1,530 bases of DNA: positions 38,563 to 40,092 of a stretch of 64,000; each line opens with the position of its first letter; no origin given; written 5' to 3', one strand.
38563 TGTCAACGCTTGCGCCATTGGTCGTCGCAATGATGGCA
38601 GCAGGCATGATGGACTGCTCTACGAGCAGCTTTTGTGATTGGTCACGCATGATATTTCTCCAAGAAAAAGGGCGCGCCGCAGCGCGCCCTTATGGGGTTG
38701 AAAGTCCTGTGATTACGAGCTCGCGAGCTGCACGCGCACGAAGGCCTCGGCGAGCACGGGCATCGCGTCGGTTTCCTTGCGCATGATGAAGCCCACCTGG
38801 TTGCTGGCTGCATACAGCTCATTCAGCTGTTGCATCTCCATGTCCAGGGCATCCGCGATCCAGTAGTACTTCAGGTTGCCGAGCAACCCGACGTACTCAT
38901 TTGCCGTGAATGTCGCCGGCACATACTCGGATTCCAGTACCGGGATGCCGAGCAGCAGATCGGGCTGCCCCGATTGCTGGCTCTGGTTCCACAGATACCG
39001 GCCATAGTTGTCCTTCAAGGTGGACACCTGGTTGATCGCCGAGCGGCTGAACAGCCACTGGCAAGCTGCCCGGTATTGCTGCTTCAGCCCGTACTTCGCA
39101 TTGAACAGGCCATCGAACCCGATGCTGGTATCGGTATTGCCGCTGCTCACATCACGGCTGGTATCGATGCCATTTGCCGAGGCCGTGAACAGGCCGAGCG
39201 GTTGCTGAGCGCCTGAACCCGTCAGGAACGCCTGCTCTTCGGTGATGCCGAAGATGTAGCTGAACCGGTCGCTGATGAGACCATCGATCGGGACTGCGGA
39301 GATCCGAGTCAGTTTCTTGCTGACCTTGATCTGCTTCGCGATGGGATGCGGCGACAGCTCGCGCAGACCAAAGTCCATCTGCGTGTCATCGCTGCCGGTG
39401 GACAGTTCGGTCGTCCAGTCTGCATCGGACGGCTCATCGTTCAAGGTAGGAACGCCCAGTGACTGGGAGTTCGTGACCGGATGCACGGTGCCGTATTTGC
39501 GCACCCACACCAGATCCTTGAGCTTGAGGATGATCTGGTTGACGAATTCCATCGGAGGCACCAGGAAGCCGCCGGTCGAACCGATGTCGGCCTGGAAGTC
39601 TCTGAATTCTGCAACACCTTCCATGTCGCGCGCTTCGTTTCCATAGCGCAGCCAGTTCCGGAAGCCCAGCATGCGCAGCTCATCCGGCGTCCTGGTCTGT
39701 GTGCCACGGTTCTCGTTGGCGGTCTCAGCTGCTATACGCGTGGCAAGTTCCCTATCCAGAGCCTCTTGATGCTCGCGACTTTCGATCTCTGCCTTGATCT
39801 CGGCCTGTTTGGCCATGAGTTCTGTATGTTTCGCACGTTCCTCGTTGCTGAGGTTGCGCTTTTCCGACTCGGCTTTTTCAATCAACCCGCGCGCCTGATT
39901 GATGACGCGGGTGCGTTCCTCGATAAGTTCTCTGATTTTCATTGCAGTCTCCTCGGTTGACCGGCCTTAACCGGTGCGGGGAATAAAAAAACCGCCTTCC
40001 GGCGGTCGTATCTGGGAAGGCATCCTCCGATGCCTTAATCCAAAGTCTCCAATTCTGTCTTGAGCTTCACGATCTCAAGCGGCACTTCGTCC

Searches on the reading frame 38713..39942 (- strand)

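Call 27: search_protein_families(library=phrogs, proteins=[window:38713-39942:-], max_evalue=0.001)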
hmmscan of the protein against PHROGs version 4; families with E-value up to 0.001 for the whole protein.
window:38713-39942:- (409 aa): 5 families
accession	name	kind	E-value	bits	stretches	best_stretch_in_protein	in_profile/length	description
phrog_10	-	head and packaging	4.9e-69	235.1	1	1-407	263-636/752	major head protein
phrog_15928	-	head and packaging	1.9e-31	110.5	1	215-404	5-176/185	major head protein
phrog_617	-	head and packaging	1.7e-16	61.2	1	134-371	357-582/626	major head protein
phrog_17162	-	unknown function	4.9e-16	59.7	1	324-406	1-82/85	-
phrog_2263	-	head and packaging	9.3e-07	29.1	1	17-347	176-488/551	major head protein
